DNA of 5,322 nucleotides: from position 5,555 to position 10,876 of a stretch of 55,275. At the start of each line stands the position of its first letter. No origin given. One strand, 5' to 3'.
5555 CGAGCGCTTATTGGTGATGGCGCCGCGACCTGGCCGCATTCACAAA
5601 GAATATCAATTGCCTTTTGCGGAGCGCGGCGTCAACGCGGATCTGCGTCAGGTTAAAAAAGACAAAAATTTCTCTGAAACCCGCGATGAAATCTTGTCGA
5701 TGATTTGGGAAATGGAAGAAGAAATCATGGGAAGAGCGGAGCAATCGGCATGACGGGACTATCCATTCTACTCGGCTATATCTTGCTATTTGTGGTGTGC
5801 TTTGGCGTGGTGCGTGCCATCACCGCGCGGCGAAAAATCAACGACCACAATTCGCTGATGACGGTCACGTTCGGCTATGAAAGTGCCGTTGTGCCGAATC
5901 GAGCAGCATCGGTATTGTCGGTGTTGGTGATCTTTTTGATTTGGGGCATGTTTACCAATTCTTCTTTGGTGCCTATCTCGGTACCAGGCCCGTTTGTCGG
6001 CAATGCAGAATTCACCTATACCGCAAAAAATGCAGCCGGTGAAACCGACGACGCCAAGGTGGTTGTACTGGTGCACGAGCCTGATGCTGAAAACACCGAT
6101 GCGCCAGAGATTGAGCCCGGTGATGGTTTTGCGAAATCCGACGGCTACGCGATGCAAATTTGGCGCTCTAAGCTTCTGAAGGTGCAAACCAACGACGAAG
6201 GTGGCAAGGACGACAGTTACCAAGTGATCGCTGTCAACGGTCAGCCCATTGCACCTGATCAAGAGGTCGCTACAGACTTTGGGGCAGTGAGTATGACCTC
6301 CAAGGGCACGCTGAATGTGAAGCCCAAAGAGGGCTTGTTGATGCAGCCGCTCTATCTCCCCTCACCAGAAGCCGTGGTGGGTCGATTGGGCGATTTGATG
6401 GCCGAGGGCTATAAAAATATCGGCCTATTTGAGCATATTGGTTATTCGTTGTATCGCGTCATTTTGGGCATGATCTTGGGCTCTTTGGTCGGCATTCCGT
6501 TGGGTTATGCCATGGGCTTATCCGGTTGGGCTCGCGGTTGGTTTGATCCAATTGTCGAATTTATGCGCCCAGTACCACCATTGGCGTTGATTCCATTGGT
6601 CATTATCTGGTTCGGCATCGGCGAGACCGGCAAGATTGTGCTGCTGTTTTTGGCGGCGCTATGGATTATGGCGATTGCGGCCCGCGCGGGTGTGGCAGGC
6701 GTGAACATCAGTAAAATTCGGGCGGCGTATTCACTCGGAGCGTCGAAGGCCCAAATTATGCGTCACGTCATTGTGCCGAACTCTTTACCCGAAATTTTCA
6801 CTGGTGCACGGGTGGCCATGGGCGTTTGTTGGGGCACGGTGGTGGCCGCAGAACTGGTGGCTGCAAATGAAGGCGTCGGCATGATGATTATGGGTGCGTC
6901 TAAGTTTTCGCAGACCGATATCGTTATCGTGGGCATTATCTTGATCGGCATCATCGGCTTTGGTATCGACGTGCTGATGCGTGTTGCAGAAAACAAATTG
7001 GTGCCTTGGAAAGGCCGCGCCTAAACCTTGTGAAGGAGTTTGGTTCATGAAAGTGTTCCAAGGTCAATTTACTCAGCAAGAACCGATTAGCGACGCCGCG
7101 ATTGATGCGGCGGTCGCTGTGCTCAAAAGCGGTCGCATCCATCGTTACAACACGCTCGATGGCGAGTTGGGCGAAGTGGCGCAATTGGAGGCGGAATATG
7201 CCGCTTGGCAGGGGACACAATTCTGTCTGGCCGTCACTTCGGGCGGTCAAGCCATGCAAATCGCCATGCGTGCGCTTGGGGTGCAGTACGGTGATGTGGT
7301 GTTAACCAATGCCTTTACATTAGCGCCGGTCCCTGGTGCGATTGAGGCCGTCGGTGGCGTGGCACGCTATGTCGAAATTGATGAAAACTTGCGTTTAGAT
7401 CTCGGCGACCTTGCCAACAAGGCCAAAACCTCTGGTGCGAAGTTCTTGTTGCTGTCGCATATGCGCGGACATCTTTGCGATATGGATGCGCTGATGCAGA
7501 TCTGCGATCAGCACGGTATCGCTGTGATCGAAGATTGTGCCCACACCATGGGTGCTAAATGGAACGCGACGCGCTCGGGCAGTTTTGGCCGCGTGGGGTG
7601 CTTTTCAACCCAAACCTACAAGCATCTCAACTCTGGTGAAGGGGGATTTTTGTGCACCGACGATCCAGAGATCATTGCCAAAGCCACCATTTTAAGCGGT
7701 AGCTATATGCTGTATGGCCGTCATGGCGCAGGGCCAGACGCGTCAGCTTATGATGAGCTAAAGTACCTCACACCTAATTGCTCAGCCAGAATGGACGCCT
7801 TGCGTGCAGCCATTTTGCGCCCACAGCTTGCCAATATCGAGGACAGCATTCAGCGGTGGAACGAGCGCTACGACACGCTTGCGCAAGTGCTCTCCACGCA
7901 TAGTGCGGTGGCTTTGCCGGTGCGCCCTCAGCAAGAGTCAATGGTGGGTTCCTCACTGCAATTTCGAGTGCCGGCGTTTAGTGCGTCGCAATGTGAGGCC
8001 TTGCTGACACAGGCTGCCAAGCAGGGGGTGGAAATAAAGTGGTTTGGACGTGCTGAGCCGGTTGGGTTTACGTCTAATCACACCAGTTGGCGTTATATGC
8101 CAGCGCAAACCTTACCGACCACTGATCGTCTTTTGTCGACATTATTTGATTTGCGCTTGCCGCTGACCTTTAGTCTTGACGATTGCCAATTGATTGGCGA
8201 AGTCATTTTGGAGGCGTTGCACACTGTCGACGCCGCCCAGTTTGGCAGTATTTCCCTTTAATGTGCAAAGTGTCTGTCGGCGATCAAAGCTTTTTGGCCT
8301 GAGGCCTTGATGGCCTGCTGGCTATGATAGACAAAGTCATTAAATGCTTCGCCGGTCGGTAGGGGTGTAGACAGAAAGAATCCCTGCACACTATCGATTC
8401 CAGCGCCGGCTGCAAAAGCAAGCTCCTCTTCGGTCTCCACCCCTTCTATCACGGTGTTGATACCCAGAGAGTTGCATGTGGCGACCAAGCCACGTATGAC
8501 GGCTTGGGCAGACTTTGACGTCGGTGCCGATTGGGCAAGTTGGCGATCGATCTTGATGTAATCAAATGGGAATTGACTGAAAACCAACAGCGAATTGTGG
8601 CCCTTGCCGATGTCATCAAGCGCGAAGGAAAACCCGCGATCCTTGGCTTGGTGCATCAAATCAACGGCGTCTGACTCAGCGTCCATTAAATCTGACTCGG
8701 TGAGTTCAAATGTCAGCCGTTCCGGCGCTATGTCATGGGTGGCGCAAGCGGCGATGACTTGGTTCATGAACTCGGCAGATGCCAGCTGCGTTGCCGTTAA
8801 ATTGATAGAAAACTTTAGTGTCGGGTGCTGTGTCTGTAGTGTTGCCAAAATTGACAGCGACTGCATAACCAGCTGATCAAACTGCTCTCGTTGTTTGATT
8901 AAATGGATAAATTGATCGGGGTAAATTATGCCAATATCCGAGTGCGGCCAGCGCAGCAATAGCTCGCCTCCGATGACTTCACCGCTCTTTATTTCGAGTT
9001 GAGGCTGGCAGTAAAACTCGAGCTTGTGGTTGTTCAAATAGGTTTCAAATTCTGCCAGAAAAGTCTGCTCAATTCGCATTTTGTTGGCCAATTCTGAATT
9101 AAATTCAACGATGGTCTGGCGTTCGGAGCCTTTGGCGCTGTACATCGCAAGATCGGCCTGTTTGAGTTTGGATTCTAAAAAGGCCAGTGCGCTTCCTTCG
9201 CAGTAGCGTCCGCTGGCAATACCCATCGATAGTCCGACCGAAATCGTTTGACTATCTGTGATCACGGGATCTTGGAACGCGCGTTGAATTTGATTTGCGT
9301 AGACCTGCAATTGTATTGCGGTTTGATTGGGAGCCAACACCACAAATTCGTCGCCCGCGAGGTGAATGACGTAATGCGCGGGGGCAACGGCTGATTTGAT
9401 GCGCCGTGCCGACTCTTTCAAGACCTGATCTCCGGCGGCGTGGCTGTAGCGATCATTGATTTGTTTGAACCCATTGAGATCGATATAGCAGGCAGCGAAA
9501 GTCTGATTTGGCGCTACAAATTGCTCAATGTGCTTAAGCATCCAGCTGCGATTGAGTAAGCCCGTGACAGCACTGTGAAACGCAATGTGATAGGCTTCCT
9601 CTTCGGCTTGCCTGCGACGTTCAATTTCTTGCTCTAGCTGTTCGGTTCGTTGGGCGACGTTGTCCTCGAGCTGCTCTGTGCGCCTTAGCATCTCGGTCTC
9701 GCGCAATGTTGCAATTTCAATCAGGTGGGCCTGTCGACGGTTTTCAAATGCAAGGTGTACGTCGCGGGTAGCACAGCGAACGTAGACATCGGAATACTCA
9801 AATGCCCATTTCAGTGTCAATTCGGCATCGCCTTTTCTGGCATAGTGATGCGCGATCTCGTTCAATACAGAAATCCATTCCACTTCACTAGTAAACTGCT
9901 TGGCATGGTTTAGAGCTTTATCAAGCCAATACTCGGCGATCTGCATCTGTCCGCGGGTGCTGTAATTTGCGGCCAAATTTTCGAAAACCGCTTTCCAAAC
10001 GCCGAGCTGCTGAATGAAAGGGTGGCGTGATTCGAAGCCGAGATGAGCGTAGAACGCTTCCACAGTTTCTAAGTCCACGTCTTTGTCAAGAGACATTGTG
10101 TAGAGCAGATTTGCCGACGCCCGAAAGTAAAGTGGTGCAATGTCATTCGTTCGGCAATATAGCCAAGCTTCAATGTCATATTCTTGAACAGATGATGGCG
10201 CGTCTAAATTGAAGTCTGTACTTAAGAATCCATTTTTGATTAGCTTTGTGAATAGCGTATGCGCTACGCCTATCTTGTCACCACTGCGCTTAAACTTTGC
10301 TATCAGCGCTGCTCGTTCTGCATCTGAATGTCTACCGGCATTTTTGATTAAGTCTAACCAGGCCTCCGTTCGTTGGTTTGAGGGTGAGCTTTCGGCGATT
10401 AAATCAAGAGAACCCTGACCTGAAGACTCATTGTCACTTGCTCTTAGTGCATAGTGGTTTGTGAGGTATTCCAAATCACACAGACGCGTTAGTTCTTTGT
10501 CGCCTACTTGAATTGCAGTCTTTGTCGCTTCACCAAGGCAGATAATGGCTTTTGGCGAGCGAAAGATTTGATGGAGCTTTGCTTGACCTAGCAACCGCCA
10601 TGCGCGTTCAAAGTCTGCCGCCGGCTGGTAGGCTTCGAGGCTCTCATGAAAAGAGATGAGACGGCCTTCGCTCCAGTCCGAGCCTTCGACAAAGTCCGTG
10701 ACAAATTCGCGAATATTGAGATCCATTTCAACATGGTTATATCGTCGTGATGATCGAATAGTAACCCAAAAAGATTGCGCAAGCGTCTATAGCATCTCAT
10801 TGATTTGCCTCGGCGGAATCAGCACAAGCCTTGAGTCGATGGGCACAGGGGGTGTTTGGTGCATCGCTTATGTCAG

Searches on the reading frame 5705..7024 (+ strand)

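Call 34: search_protein_families(library=pfam, proteins=[window:5705-7024:+], max_evalue=1e-8)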
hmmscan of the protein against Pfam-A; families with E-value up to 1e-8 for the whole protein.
window:5705-7024:+ (439 aa): 1 family
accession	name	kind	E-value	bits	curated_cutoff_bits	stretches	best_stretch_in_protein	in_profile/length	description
PF00528.27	BPD_transp_1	-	1.3e-28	100.4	26.4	1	263-432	1-182/184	Binding-protein-dependent transport system inner membrane component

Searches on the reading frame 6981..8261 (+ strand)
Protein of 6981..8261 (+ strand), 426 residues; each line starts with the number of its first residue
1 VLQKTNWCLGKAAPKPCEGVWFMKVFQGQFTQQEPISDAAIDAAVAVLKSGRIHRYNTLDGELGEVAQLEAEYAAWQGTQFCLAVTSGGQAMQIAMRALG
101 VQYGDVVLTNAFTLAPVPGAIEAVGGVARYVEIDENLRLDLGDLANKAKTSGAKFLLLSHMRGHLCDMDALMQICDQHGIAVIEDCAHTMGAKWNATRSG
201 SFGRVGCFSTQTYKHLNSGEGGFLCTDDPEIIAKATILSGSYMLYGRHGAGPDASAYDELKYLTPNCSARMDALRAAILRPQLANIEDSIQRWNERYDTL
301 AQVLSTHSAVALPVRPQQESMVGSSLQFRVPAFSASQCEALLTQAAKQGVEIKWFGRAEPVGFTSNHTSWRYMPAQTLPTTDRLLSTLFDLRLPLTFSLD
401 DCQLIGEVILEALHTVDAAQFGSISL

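Call 34: search_protein_families(library=pfam, proteins=[window:6981-8261:+], max_evalue=1e-8)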
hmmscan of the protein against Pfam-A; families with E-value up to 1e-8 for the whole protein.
window:6981-8261:+ (426 aa): 1 family
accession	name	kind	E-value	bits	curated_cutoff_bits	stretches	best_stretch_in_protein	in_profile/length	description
PF01041.23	DegT_DnrJ_EryC1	-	1.8e-56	192.3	19.8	1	43-405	10-355/360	DegT/DnrJ/EryC1/StrS aminotransferase family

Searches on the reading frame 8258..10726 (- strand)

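Call 34: search_protein_families(library=pfam, proteins=[window:8258-10726:-], max_evalue=1e-8)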
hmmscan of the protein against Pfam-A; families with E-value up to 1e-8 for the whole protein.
window:8258-10726:- (822 aa): 2 families
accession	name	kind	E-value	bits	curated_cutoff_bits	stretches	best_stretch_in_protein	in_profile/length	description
PF00563.25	EAL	-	2.9e-57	194.2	31.3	1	561-788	5-236/236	EAL domain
PF00990.26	GGDEF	-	1.2e-27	97.1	23.8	1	384-536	3-159/161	Diguanylate cyclase, GGDEF domain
